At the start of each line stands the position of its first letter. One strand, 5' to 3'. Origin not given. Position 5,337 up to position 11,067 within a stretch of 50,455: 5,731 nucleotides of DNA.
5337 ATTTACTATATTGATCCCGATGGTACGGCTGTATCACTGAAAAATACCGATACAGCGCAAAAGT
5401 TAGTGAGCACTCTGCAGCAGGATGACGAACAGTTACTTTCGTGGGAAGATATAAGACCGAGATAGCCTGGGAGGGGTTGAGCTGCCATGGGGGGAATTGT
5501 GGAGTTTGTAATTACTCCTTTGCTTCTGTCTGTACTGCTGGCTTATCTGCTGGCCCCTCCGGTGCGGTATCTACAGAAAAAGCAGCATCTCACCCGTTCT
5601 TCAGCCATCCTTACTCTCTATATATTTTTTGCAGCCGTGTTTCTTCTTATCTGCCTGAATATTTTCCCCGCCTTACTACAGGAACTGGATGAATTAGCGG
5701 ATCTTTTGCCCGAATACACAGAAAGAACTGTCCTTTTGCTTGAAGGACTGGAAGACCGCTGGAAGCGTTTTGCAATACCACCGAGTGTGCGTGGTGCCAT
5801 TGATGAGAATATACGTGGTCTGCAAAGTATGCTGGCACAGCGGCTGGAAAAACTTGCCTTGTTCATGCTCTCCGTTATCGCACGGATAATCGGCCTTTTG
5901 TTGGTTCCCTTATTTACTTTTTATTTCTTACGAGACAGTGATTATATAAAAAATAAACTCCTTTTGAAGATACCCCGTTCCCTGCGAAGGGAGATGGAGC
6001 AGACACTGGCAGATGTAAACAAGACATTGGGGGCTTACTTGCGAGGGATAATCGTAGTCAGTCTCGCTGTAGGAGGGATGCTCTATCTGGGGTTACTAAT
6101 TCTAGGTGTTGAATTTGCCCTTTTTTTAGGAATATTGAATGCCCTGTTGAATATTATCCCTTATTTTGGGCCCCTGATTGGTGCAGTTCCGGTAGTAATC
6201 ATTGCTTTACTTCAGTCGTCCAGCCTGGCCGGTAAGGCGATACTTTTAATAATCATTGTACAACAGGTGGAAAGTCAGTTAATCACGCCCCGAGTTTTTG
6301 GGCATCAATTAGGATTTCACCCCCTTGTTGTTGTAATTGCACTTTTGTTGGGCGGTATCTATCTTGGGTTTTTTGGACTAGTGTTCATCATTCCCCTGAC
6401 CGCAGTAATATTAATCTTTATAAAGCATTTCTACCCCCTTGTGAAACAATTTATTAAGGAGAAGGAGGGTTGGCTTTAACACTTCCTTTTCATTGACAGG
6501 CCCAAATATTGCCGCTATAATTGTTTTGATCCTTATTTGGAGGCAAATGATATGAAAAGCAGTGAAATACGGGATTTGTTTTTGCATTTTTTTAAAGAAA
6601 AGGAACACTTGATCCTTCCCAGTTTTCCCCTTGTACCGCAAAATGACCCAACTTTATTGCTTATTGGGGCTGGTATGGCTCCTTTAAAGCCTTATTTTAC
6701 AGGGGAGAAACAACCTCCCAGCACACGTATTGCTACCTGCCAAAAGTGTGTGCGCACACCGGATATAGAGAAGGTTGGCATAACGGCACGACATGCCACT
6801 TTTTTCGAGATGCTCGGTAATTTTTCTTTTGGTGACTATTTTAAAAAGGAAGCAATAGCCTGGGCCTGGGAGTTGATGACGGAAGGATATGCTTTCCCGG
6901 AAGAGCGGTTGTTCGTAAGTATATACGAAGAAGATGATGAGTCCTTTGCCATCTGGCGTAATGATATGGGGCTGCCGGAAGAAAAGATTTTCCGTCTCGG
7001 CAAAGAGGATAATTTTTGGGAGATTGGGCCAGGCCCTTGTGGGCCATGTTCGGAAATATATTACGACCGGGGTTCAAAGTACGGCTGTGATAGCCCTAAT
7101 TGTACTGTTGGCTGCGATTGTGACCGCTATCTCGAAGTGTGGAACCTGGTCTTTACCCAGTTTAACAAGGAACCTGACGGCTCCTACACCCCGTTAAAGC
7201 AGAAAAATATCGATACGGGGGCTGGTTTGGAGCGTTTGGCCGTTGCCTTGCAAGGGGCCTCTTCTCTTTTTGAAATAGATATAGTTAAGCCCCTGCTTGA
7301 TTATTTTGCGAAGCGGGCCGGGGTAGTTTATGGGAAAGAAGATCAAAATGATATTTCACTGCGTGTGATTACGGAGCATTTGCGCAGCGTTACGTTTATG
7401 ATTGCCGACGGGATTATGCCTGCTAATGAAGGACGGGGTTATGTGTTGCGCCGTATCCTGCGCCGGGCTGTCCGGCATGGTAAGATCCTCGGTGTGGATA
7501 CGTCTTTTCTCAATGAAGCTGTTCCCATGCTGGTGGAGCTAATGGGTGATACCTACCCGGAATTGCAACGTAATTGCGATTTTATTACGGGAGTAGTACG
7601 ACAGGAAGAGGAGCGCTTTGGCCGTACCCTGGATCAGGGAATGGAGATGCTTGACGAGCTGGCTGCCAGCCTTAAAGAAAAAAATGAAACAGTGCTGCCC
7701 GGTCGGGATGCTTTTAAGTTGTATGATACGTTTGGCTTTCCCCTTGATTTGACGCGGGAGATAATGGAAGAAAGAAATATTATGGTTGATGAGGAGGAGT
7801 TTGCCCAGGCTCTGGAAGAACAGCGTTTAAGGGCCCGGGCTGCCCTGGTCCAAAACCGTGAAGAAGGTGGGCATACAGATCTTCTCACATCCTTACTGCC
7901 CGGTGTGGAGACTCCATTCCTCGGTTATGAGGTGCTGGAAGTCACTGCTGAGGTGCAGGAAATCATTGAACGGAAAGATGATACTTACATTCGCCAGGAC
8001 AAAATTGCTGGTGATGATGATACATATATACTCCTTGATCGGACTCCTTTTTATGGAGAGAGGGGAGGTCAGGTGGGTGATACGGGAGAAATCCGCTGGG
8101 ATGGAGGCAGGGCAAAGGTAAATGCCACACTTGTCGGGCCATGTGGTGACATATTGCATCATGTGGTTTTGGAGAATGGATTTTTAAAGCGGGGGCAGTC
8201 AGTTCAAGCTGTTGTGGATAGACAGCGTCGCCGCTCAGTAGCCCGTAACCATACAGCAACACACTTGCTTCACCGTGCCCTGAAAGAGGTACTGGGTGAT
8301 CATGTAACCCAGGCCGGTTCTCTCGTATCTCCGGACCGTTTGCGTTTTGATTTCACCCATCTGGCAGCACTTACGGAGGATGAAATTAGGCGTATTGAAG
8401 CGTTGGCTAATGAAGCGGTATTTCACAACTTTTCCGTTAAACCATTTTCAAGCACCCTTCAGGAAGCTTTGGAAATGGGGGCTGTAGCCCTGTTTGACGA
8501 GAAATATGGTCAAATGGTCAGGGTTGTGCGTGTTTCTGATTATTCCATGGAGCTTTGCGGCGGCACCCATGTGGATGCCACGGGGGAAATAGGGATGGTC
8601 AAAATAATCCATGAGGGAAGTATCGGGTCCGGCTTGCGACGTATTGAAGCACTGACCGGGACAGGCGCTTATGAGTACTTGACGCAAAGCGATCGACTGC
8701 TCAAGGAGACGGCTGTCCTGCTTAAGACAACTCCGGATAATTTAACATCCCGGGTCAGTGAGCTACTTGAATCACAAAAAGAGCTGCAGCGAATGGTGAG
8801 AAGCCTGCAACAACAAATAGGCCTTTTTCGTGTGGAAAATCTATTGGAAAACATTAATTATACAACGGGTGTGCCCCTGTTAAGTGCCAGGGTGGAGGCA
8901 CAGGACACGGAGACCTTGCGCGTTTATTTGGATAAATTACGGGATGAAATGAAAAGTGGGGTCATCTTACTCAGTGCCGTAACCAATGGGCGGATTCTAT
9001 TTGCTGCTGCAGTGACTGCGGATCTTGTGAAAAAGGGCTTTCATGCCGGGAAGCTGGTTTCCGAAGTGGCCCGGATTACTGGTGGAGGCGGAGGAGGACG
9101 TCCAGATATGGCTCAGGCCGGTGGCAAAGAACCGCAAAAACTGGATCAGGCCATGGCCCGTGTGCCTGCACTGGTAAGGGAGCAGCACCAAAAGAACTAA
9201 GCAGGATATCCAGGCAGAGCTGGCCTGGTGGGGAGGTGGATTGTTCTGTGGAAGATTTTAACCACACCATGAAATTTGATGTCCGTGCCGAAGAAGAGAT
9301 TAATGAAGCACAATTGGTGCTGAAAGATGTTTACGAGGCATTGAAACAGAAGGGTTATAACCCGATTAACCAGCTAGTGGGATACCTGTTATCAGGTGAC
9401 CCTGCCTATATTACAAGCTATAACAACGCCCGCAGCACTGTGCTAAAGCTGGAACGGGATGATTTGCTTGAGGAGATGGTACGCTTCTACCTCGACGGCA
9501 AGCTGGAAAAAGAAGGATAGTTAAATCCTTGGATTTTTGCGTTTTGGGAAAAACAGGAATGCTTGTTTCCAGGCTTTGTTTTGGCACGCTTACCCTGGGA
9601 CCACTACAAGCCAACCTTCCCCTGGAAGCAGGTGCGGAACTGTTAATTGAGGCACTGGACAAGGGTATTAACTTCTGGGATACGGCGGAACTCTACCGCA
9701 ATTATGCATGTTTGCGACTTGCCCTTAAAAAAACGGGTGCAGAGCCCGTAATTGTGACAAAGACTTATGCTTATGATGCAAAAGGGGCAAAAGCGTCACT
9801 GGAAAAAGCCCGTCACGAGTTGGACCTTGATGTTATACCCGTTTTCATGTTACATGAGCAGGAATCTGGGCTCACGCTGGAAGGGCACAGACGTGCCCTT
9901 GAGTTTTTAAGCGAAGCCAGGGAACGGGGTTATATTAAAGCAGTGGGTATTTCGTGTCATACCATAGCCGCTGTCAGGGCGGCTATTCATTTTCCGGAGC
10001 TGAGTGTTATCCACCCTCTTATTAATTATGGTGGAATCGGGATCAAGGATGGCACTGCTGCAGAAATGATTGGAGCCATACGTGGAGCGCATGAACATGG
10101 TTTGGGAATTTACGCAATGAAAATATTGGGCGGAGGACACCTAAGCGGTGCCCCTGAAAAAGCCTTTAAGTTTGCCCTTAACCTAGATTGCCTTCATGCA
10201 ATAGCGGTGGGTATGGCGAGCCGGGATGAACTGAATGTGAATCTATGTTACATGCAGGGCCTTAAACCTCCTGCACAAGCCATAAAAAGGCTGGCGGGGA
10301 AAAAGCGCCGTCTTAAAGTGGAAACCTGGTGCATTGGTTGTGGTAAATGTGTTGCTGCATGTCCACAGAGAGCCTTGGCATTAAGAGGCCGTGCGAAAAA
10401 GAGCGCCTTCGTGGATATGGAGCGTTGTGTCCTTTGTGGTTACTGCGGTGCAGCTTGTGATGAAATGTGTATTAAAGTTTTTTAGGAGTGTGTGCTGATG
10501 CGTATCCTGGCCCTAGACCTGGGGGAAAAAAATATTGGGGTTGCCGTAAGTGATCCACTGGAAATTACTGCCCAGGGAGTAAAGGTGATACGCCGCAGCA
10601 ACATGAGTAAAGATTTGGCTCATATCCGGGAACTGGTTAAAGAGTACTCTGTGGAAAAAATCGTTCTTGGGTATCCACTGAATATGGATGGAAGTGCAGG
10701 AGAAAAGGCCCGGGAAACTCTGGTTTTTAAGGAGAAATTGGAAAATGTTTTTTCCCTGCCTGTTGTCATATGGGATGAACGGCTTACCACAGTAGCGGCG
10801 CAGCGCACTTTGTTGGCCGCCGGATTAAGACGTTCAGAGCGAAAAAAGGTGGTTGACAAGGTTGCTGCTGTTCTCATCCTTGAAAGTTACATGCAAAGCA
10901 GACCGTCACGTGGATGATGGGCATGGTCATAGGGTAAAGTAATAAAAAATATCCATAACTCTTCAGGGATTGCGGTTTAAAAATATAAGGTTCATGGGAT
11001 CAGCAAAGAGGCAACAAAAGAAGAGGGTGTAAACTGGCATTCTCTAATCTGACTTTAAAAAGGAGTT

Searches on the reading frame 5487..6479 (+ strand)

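Call 34: search_protein_families(library=ncbifam, proteins=[window:5487-6479:+], max_evalue=1e-10)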
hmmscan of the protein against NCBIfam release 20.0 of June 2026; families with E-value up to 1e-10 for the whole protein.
window:5487-6479:+ (330 aa): 3 families
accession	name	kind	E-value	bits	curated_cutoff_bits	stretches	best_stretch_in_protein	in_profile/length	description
TIGR02872.1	spore_ytvI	equivalog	2.7e-39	135.6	198.15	1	8-312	22-332/341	sporulation integral membrane protein YtvI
NF045801.1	efflux_ABUW_0982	equivalog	2.8e-26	92.4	675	1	122-315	147-343/392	chloramphenicol efflux transporter CxpE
NF008930.0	PRK12287.1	subfamily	1.4e-20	74.2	318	1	8-312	33-325/344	AI-2E family transporter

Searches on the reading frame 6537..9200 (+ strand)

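Call 34: search_protein_families(library=ncbifam, proteins=[window:6537-9200:+], max_evalue=1e-10)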
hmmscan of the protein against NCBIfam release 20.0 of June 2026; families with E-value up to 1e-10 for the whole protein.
window:6537-9200:+ (887 aa): 4 families
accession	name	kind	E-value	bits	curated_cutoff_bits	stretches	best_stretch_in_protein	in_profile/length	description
TIGR00344.1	alaS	equivalog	1.8e-293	975.9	457.05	1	10-863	1-847/847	alanine--tRNA ligase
NF002436.0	PRK01584.1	equivalog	1.3e-176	588.6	529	2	6-436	1-437/595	alanine--tRNA ligase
TIGR03683.1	A-tRNA_syn_arch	equivalog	6.9e-131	438.2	744.7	2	277-878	330-899/902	alanine--tRNA ligase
NF040865.1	a_tRNA_ed_AlaXM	equivalog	8.5e-37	127.1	300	1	489-704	17-230/234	alanyl-tRNA editing protein AlaXM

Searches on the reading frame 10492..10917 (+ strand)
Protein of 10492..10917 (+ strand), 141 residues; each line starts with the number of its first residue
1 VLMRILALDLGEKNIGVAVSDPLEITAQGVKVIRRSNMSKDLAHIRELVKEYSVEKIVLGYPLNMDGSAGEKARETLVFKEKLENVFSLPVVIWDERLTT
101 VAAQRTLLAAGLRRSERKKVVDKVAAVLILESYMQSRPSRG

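Call 34: search_protein_families(library=ncbifam, proteins=[window:10492-10917:+], max_evalue=1e-10)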
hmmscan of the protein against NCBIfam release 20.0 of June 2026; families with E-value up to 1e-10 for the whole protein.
window:10492-10917:+ (141 aa): 2 families
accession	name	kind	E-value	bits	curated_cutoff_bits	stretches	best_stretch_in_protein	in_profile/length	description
TIGR00250.1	RNAse_H_YqgF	equivalog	1.5e-41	141.5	43.25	1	6-134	1-129/130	Holliday junction resolvase RuvX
NF001026.0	PRK00109.2-2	equivalog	7.2e-13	48.7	155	1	3-136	1-128/130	Holliday junction resolvase RuvX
